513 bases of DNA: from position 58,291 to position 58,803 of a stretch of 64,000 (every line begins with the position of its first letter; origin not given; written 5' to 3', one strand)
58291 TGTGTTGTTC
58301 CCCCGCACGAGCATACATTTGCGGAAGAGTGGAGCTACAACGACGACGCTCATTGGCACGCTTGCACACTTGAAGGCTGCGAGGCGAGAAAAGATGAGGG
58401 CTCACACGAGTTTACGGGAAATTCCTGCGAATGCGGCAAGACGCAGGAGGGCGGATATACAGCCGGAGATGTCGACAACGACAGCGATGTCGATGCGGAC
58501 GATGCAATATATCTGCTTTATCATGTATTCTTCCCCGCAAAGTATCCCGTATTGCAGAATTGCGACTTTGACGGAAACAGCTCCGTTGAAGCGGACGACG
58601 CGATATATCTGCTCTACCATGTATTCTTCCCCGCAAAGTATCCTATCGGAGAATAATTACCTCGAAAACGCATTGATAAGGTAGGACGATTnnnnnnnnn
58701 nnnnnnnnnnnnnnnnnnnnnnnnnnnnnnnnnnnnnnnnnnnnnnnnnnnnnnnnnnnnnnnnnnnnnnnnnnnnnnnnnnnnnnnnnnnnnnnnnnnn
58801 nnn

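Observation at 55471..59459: Dockerin-like cargo gene followed directly by a membrane-anchored cohesin-like gene: a possible self-contained surface-display pair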

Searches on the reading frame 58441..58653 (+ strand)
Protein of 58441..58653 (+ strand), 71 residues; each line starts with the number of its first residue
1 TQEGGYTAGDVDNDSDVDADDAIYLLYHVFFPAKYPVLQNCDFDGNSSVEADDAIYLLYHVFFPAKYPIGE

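Call 5: search_protein_families(library=pfam, proteins=[window:58441-58653:+], max_evalue=10)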
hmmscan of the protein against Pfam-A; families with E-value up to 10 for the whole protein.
window:58441-58653:+ (71 aa): 1 family
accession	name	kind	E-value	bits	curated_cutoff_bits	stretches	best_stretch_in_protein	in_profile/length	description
PF00404.24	Dockerin_1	-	0.74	10.5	22.9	1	8-54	1-49/57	Dockerin type I domain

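Call 19: search_solved_structures(query=window:58441-58653:+, max_evalue=10, show_alignments=3)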
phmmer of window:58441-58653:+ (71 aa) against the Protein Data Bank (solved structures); distinct sequences matched with E-value up to 10: 8.
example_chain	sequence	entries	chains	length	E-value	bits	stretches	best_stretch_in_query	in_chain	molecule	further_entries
8x39_A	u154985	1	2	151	4e-05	27.3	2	6-60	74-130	Serine protease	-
8x3a_A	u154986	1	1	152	4.2e-05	27.2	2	6-60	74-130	Serine protease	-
4uyp_B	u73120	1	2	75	0.0026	21.5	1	7-61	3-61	Cellulosomal scaffoldin adaptor protein B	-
4uyq_B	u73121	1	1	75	0.0026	21.5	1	7-61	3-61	Cellulosomal scaffoldin adaptor protein B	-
2vn5_B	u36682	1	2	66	0.53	14.2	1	8-65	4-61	ENDOGLUCANASE A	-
2vn6_B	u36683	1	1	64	0.77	13.7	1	8-58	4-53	ENDOGLUCANASE A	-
5m2o_B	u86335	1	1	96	0.88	13.5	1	8-53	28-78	Group I Dockerin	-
8ajy_B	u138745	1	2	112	1.8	12.5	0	7-29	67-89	Dockerin from ScaH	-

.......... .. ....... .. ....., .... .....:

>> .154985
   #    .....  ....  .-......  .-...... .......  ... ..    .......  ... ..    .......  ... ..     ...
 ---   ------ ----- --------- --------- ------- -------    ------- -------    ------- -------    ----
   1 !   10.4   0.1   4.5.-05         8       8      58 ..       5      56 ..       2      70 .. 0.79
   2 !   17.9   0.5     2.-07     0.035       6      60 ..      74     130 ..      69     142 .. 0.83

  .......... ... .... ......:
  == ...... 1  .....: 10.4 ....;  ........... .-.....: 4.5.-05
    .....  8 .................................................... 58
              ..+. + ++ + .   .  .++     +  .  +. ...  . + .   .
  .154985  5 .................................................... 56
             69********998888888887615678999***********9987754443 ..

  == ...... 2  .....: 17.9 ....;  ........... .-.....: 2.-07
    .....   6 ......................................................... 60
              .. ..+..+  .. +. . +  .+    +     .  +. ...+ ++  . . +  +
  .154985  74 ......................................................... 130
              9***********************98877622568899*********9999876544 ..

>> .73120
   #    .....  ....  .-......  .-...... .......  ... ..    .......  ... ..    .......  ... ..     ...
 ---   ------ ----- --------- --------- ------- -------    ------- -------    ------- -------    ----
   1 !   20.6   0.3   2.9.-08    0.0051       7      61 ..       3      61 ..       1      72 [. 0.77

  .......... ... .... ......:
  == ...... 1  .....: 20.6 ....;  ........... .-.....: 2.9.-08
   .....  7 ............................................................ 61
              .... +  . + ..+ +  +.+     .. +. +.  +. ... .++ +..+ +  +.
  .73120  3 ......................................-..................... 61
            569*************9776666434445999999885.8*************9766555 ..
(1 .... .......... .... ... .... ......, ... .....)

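Call 56: search_solved_structures(query=A3, max_evalue=1)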
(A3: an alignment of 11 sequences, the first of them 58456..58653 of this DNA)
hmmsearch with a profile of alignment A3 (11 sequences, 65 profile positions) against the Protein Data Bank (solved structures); distinct sequences matched with E-value up to 1: 31.
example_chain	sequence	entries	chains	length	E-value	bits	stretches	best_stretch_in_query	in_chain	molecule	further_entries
2y3n_B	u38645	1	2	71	1.8e-08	37.2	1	2-55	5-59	CELLULOSOMAL FAMILY-48 PROCESSIVE GLYCOSIDE HYDROLASE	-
2mte_A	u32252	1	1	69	2.3e-06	30.5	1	3-56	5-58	Cellulose 1,4-beta-cellobiosidase (reducing end) CelS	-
1daq_A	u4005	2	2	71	2.6e-06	30.4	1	3-56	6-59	ENDOGLUCANASE SS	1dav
3ul4_B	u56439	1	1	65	7.2e-06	28.9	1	1-56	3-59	Cellulosome enzyme, dockerin type I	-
2ccl_B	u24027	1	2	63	1.1e-05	28.3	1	2-56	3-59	ENDO-1,4-BETA-XYLANASE Y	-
1ohz_B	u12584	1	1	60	1.7e-05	27.7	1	4-56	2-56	ENDO-1,4-BETA-XYLANASE Y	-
8x39_A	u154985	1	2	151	3.8e-05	26.6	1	4-56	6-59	Serine protease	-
8x3a_A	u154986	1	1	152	4e-05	26.6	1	4-56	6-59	Serine protease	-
4uyq_B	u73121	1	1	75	6.2e-05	25.9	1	1-55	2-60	Cellulosomal scaffoldin adaptor protein B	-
4uyp_B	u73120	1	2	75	6.5e-05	25.9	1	1-55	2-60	Cellulosomal scaffoldin adaptor protein B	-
4fl4_A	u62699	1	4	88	7.9e-05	25.6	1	3-56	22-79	Glycoside hydrolase family 9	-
2yik_A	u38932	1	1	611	0.00072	22.5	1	1-57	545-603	ENDOGLUCANASE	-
4cj0_A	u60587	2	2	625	0.001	22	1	2-55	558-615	ENDOGLUCANASE D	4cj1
1clc_A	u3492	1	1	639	0.0011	22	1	2-55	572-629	ENDOGLUCANASE CELD; EC: 3.2.1.4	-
6kgc_B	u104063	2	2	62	0.0016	21.4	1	2-53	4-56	And cellulose-binding endoglucanase family 9 CelL ortholog dockerin domain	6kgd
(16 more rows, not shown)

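Call 75: predict_structure(alignment_id=A4)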
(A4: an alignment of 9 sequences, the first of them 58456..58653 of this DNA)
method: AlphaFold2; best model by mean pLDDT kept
length: 66 residues; sequences in the alignment: 9
mean_pLDDT: 95.1   pTM: 0.81
mean pLDDT of the five models: 95.1, 94.2, 93.7, 91.3, 90.0
residues with pLDDT >= 90: 62; 70-90: 3; 50-70: 1; < 50: 0
segments of 3 or more residues with pLDDT < 50: none
pLDDT, mean of each block of 10 residues (from residue 1): 93 98 98 94 96 97 87
secondary structure, 60 per line:
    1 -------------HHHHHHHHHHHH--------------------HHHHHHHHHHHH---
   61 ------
elements in order: H14-25 H46-57

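Call 77: fold_search(model_id=the predicted structure, library=pdb)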
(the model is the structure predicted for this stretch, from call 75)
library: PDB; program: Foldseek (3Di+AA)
matches with E <= 10: 299; with E <= 0.001: 3
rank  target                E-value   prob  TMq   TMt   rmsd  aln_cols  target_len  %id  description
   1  4uyq_B                3.4e-04  1.00  0.68  0.62   2.6        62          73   26  High resolution structure of the third cohesin ScaC in complex with the ScaB dockerin with a mutation in the C-termina (released 2015-04-15)
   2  4uyp_B                4.9e-04  1.00  0.67  0.62   2.8        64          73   25  High resolution structure of the third cohesin ScaC in complex with the ScaB dockerin with a mutation in the N-termina (released 2015-04-15)
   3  8x39_A                9.7e-04  1.00  0.69  0.37   2.8        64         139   28  Crystal structure of cellulosomal double-dockerin module of Clo1313_0689 from Clostridium thermocellum (released 2024-04-03)
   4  5m2o_B                1.6e-03  1.00  0.72  0.66   2.5        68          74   29  R. flavefaciens' third ScaB cohesin in complex with a group 1 dockerin (released 2017-07-05)
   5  6kge_B                3.9e-03  1.00  0.63  0.68   2.2        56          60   21  Crystal structure of CaDoc0917(R16D)-CaCohA2 complex at pH 5.5 (released 2020-07-08)
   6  5nrk_B                3.9e-03  0.99  0.61  0.60   2.5        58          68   19  Crystal structure of the sixth cohesin from Acetivibrio cellulolyticus' scaffoldin B in complex with Cel5 dockerin S15 (released 2018-01-31)
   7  2vn6_B                4.2e-03  0.99  0.65  0.66   2.7        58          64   24  The Clostridium cellulolyticum dockerin displays a dual binding mode for its cohesin partner (released 2008-05-13)
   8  4fl4_G                4.6e-03  1.00  0.68  0.67   2.6        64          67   19  Scaffoldin conformation and dynamics revealed by a ternary complex from the Clostridium thermocellum cellulosome (released 2012-06-27)
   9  4fl4_A                5.0e-03  1.00  0.65  0.63   2.3        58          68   24  Scaffoldin conformation and dynamics revealed by a ternary complex from the Clostridium thermocellum cellulosome (released 2012-06-27)
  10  8x39_B                5.0e-03  1.00  0.69  0.37   2.8        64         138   28  Crystal structure of cellulosomal double-dockerin module of Clo1313_0689 from Clostridium thermocellum (released 2024-04-03)
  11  4fl4_D                6.0e-03  1.00  0.65  0.66   2.2        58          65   24  Scaffoldin conformation and dynamics revealed by a ternary complex from the Clostridium thermocellum cellulosome (released 2012-06-27)
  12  8ajy_B                6.0e-03  0.97  0.60  0.49   4.6        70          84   23  Ruminococcus flavefaciens Cohesin-Dockerin structure: dockerin from ScaH adaptor scaffoldin in complex with the cohesi (released 2022-11-02)
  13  6kgd_B                6.5e-03  1.00  0.67  0.75   2.0        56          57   23  Crystal structure of CaDoc0917(R49D)-CaCohA2 complex at pH 8.0 (released 2020-07-08)
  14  6kge_D                6.5e-03  1.00  0.66  0.70   2.1        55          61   24  Crystal structure of CaDoc0917(R16D)-CaCohA2 complex at pH 5.5 (released 2020-07-08)
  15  4fl4_J                6.5e-03  0.99  0.69  0.69   2.5        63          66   22  Scaffoldin conformation and dynamics revealed by a ternary complex from the Clostridium thermocellum cellulosome (released 2012-06-27)
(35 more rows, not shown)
